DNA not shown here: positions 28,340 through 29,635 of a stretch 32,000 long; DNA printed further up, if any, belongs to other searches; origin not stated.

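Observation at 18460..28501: A ~10-kb island inserted exactly at the guaA stop codon, with matching cores, matching arm repeats and an orphaned host terminator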

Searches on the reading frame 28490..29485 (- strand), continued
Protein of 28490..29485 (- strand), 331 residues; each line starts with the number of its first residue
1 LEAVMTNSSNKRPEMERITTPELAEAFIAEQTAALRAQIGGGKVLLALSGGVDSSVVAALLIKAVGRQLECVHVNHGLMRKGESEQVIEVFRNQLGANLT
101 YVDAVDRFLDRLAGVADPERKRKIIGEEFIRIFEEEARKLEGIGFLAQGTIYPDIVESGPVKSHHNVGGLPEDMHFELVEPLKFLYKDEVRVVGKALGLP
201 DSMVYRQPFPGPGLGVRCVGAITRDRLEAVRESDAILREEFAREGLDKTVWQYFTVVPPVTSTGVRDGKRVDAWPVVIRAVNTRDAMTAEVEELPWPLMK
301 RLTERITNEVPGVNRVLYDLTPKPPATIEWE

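Call 32: find_encoding_contigs(protein=P0010, flank=10000, max_places=6)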
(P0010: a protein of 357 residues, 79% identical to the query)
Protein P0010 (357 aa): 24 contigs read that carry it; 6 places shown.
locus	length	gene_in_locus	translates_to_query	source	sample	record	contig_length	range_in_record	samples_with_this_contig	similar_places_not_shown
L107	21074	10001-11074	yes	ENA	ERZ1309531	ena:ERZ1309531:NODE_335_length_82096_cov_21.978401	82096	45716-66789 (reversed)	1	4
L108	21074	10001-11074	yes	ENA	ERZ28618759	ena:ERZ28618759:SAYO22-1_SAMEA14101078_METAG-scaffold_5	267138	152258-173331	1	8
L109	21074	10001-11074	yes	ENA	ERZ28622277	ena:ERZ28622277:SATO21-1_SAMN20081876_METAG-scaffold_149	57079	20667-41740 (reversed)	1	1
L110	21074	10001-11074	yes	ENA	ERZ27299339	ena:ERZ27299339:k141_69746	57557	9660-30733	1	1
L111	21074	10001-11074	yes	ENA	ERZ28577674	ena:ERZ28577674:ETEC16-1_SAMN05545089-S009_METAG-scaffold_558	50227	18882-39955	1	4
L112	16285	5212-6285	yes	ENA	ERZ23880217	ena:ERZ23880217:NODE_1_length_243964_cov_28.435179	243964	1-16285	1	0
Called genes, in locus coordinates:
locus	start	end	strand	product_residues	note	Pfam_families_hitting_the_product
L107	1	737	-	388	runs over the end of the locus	PF16289:PIN_12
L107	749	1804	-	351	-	PF13484:Fer4_16 (faint), PF12838:Fer4_7 (weak), PF25160:LdpA_Fe-S-bd (weak), PF00037:Fer4 (weak)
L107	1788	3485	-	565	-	-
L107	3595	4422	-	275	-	PF01555:N6_N4_Mtase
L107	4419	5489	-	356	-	PF01555:N6_N4_Mtase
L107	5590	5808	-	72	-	PF13443:HTH_26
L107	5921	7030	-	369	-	PF01076:Mob_Pre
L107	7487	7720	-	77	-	-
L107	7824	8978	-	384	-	PF13481:AAA_25, PF13401:AAA_22 (weak)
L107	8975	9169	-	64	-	-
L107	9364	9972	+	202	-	PF01381:HTH_3, PF12844:HTH_19 (weak), PF13560:HTH_31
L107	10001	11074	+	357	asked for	PF14657:Arm-DNA-bind_4, PF14659:Phage_int_SAM_3, PF00589:Phage_integrase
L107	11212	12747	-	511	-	PF00117:GATase, PF07722:Peptidase_C26, PF02540:NAD_synthase (weak), PF03054:tRNA_Me_trans (weak), PF00958:GMP_synt_C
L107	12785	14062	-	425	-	PF00709:Adenylsucc_synt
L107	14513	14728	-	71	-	-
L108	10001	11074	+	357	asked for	PF14657:Arm-DNA-bind_4, PF14659:Phage_int_SAM_3, PF00589:Phage_integrase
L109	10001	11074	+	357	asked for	PF14657:Arm-DNA-bind_4, PF14659:Phage_int_SAM_3, PF00589:Phage_integrase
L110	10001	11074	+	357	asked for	PF14657:Arm-DNA-bind_4, PF14659:Phage_int_SAM_3, PF00589:Phage_integrase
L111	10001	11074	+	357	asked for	PF14657:Arm-DNA-bind_4, PF14659:Phage_int_SAM_3, PF00589:Phage_integrase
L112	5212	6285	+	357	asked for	PF14657:Arm-DNA-bind_4, PF14659:Phage_int_SAM_3, PF00589:Phage_integrase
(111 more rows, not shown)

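Call 36: search_protein_families(library=phrogs, proteins=[L002:19855-20931:-], max_evalue=0.001)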
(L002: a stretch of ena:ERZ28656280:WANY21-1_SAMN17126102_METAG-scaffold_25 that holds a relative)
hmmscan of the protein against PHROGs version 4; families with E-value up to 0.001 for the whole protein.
L002:19855-20931:- (359 aa): 8 families
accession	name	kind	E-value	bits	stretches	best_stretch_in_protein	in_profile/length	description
phrog_1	-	integration and excision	6e-80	271.2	1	5-356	117-451/611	integrase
phrog_216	-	integration and excision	1.6e-36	126.9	1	134-353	20-237/301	integrase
phrog_7685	-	integration and excision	8.8e-16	59.2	1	240-356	123-239/240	integrase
phrog_23783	-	integration and excision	2.4e-15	57.9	1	1-154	4-149/162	integrase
phrog_35951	-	unknown function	3e-07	31.8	1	288-357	11-79/97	-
phrog_25190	-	integration and excision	9.2e-06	27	1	273-344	22-93/109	integrase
phrog_26960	-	unknown function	9.9e-05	23.6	1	7-113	13-126/146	-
phrog_11531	-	integration and excision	0.00062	20.8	0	1-50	1-46/144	integrase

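Call 37: search_protein_families(library=ncbifam, proteins=[L002:19855-20931:-, window:28490-29473:-], max_evalue=0.001)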
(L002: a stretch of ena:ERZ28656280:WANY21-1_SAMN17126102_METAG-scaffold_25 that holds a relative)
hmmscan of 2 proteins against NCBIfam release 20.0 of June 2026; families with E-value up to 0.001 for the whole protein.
L002:19855-20931:- (359 aa): 10 families
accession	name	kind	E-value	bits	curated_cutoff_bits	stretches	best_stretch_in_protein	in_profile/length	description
NF040815.2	recomb_XerA_Arch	equivalog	1.2e-24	87.3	220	1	97-340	34-254/263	site-specific tyrosine recombinase/integron integrase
TIGR02249.1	integrase_gron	subfamily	3e-13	49.8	265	2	281-353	241-313/315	integron integrase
TIGR02225.1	recomb_XerD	equivalog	4.4e-12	45.9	329.6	1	98-350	38-284/290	site-specific tyrosine recombinase XerD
TIGR02224.1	recomb_XerC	equivalog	8e-12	45.1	335.15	1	97-344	40-281/295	tyrosine recombinase XerC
NF001399.0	PRK00283.1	subfamily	2.9e-08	33.3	279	1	98-348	48-291/300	tyrosine recombinase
NF003462.0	PRK05084.1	equivalog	4.7e-08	32.2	267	1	296-352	301-356/360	tyrosine recombinase XerS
NF011946.0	PRK15417.1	equivalog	1.8e-07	30.7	435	0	172-226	118-170/337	integron integrase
NF002331.0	PRK01287.1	subfamily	9.7e-06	24.8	371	0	108-225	79-200/365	site-specific tyrosine recombinase XerC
NF007370.0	PRK09870.1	subfamily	0.00034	20.3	221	0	168-334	10-174/200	tyrosine-type DNA invertase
NF007371.0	PRK09871.1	subfamily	0.00094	18.8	222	0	283-334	117-169/198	tyrosine-type DNA invertase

window:28490-29473:- (327 aa): 12 families
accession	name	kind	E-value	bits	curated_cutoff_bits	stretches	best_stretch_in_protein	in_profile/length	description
NF000848.1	PRK00074.1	equivalog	7e-135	450.5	400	1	21-327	197-512/512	glutamine-hydrolyzing GMP synthase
TIGR00884.1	guaA_Cterm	equivalog_domain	1.1e-131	438.8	338.75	1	23-327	2-310/310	glutamine-hydrolyzing GMP synthase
NF010587.0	PRK13980.1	equivalog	1.1e-10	41.2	255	1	33-98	27-92/267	NAD+ synthase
TIGR00268.2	TIGR00268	equivalog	6.2e-10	38.8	150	1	38-235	14-200/259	ATP-dependent sacrificial sulfur transferase LarE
TIGR00552.1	nadE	equivalog_domain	7.5e-08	31.9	63.65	1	36-85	21-71/251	NAD(+) synthase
NF002048.0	PRK00876.1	subfamily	1.2e-07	30.8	313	1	22-64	22-64/330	NAD(+) synthase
TIGR02432.1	lysidine_TilS_N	equivalog_domain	1.8e-05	24.8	93.6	1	39-95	1-61/189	tRNA lysidine(34) synthetase TilS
NF049949.1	tRNAsynTtuAPyrococ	equivalog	2.1e-05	23.8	450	1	39-95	49-105/292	tRNA-5-methyluridine(54) 2-sulfurtransferase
NF001138.1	PRK00143.1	equivalog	2.3e-05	23.5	284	1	39-78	1-39/345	tRNA 2-thiouridine(34) synthase MnmA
TIGR00420.1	trmU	equivalog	0.00015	20.8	236.95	1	39-78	2-40/351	tRNA 2-thiouridine(34) synthase MnmA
TIGR00342.1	TIGR00342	equivalog_domain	0.00021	20.5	264.5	1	38-90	173-224/373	tRNA uracil 4-sulfurtransferase ThiI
NF010588.0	PRK13981.1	equivalog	0.00046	18.7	479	1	37-68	285-317/546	NAD+ synthase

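Call 38: list_cluster_members(proteins=[window:28490-29473:-, window:17848-18174:-, window:29507-30193:+, window:27804-28379:+, window:19006-20004:-])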
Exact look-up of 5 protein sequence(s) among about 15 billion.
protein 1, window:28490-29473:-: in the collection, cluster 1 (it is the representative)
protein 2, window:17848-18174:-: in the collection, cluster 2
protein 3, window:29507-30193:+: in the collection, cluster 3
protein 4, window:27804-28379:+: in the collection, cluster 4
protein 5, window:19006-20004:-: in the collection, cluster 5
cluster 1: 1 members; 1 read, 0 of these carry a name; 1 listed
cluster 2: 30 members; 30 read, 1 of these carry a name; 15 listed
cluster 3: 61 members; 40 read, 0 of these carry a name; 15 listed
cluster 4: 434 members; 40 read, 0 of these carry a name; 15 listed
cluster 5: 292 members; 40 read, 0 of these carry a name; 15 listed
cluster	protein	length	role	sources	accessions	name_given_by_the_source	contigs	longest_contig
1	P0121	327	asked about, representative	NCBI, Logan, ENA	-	-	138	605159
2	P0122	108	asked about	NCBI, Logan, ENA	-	-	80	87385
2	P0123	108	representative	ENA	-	-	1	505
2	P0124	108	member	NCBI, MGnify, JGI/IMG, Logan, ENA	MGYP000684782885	CR=1 FL=1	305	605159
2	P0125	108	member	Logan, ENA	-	-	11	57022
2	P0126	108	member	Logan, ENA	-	-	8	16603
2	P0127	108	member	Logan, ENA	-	-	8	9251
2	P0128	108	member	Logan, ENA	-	-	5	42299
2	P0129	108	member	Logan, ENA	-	-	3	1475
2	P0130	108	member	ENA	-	-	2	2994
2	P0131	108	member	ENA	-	-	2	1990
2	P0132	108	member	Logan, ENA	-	-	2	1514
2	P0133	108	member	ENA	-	-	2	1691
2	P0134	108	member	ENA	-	-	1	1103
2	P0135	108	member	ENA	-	-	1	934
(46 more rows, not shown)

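Call 39: find_encoding_contigs(protein=P0124, flank=10000, max_places=10)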
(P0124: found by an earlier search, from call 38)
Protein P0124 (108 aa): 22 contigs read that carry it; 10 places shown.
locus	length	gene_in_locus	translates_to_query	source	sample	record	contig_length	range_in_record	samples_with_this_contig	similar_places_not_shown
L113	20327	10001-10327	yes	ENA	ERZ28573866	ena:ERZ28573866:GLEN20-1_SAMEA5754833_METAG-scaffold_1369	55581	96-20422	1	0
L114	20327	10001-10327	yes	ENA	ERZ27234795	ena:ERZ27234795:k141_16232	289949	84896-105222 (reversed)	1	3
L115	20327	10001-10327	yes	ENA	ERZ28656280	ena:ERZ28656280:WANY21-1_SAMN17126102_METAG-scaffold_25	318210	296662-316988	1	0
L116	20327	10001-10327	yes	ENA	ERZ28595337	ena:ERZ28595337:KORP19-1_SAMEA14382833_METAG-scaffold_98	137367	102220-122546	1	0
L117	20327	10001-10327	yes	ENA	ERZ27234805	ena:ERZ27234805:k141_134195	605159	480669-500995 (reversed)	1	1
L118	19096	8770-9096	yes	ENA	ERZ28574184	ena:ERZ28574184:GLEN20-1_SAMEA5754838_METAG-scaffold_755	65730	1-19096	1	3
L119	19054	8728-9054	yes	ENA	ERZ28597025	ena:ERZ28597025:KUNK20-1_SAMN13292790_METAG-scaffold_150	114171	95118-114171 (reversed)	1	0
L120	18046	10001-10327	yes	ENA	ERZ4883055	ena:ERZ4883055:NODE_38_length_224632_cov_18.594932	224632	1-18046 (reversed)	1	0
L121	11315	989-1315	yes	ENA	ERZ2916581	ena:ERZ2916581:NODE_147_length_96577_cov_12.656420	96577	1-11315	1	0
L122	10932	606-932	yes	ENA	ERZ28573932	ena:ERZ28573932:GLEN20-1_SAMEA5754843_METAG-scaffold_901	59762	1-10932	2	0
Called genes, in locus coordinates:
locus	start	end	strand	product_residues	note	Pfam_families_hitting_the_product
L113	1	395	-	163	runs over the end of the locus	?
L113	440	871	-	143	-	PF14657:Arm-DNA-bind_4, PF14659:Phage_int_SAM_3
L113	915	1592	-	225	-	PF01381:HTH_3, PF12844:HTH_19 (weak), PF13560:HTH_31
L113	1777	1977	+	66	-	-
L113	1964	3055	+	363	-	PF13481:AAA_25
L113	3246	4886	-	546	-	PF02903:Alpha-amylase_N, PF00128:Alpha-amylase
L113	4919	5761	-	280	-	PF00528:BPD_transp_1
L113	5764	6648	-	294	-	PF00528:BPD_transp_1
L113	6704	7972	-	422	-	PF01547:SBP_bac_1, PF13416:SBP_bac_8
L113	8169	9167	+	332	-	PF00356:LacI, PF00532:Peripla_BP_1, PF13407:Peripla_BP_4 (faint), PF13377:Peripla_BP_3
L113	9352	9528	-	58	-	PF19537:DUF6061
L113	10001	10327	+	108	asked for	-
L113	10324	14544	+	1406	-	PF18889:Beta_helix_3 (faint), PF09479:Flg_new, PF00395:SLH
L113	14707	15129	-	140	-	PF14196:ATC_hydrolase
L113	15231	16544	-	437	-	PF01554:MatE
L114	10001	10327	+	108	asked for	-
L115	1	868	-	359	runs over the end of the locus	PF14657:Arm-DNA-bind_4, PF14659:Phage_int_SAM_3, PF00589:Phage_integrase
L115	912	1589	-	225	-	PF01381:HTH_3, PF12844:HTH_19 (weak), PF13560:HTH_31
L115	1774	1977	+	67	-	-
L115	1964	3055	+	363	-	PF13481:AAA_25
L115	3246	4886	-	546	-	PF02903:Alpha-amylase_N, PF00128:Alpha-amylase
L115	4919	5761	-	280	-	PF00528:BPD_transp_1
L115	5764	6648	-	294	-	PF00528:BPD_transp_1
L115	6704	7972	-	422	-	PF01547:SBP_bac_1, PF13416:SBP_bac_8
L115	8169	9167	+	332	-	PF00356:LacI, PF00532:Peripla_BP_1, PF13407:Peripla_BP_4 (weak), PF13377:Peripla_BP_3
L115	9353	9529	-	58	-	PF19537:DUF6061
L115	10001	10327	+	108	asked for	-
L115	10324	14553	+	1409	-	-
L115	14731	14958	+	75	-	-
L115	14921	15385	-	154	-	PF12802:MarR_2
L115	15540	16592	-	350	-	PF01522:Polysacc_deac_1 (weak)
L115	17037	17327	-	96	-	-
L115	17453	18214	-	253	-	PF00753:Lactamase_B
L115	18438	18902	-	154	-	PF00583:Acetyltransf_1, PF13508:Acetyltransf_7, PF13527:Acetyltransf_9 (weak)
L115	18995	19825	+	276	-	PF07934:OGG_N, PF00730:HhH-GPD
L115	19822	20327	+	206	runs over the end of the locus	PF12535:Nudix_N, PF00293:NUDIX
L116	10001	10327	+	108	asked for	-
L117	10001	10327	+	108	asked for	-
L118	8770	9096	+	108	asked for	-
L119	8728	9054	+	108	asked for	-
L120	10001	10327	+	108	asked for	-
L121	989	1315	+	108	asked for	-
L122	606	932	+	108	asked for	-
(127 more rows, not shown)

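Call 46: find_encoding_contigs(protein=P0014, flank=8000, max_places=2)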
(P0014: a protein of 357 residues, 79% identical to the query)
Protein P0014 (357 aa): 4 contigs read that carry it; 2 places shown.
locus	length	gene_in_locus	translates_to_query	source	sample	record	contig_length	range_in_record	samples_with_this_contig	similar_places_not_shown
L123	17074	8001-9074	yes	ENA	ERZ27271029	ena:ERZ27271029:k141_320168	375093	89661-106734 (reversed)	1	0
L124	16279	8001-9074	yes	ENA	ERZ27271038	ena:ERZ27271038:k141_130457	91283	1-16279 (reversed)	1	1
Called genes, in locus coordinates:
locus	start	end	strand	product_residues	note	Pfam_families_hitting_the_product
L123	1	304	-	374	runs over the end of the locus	PF07724:AAA_2, PF00004:AAA (weak), PF07728:AAA_5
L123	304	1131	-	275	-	PF19952:DUF6414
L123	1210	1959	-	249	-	PF01555:N6_N4_Mtase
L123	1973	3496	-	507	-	-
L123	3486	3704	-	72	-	PF13443:HTH_26, PF01381:HTH_3 (weak)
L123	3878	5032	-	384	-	PF01076:Mob_Pre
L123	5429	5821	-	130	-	-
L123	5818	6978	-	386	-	PF13481:AAA_25, PF13401:AAA_22 (weak)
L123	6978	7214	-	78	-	-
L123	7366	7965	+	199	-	PF01381:HTH_3, PF12844:HTH_19 (faint), PF13443:HTH_26 (weak), PF13560:HTH_31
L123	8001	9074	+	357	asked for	PF14657:Arm-DNA-bind_4, PF14659:Phage_int_SAM_3, PF00589:Phage_integrase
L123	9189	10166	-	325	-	PF02540:NAD_synthase (weak), PF01171:ATP_bind_3 (weak), PF00958:GMP_synt_C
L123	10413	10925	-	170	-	PF12158:DUF3592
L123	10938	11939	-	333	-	-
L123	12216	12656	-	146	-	-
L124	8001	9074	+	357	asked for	PF14657:Arm-DNA-bind_4, PF14659:Phage_int_SAM_3, PF00589:Phage_integrase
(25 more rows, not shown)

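Call 47: find_encoding_contigs(protein=P0103, flank=8000, max_places=2)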
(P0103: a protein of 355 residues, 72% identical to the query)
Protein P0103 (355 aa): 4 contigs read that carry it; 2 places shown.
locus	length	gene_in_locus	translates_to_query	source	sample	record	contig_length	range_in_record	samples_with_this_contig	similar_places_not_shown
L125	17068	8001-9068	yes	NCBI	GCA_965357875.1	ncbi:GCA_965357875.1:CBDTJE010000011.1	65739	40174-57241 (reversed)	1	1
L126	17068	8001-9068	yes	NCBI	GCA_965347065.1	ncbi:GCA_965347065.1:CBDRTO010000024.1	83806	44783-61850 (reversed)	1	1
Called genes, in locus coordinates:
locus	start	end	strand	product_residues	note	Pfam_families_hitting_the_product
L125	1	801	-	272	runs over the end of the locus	-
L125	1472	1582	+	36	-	-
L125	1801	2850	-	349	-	PF17761:DUF1016_N, PF06250:YhcG_C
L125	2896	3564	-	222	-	PF07853:DUF1648, PF13630:SdpI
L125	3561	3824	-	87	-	PF12840:HTH_20, PF01022:HTH_5, PF12802:MarR_2 (weak), PF13412:HTH_24 (weak)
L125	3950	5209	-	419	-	PF01076:Mob_Pre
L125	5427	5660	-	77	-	-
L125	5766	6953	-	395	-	PF13481:AAA_25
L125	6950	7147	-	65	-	-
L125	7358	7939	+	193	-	PF01381:HTH_3, PF12844:HTH_19 (faint), PF13443:HTH_26 (weak), PF13560:HTH_31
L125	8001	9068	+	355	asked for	PF14657:Arm-DNA-bind_4, PF14659:Phage_int_SAM_3, PF00589:Phage_integrase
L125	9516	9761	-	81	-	-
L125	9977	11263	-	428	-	PF02920:Integrase_DNA, PF14659:Phage_int_SAM_3, PF13495:Phage_int_SAM_4 (weak), PF00589:Phage_integrase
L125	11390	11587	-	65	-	PF09035:Tn916-Xis, PF12728:HTH_17 (weak)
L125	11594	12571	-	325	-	PF01076:Mob_Pre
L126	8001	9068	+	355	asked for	PF14657:Arm-DNA-bind_4, PF14659:Phage_int_SAM_3, PF00589:Phage_integrase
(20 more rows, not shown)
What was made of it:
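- On Integrative mobilizable element (IME): The same target is used by 72-79% identical integrases (calls 32, 46, 47). Relatives have Mob_Pre (calls 32, 46, 47).
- Integrase homologues of 72-79% identity lie convergent with guaA in three other species, together with XRE, a small HTH protein, AAA_25, Mob_Pre and cargo (calls 32, 46, 47). The integrase family is specific for guaA (calls 32, 46, 47).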
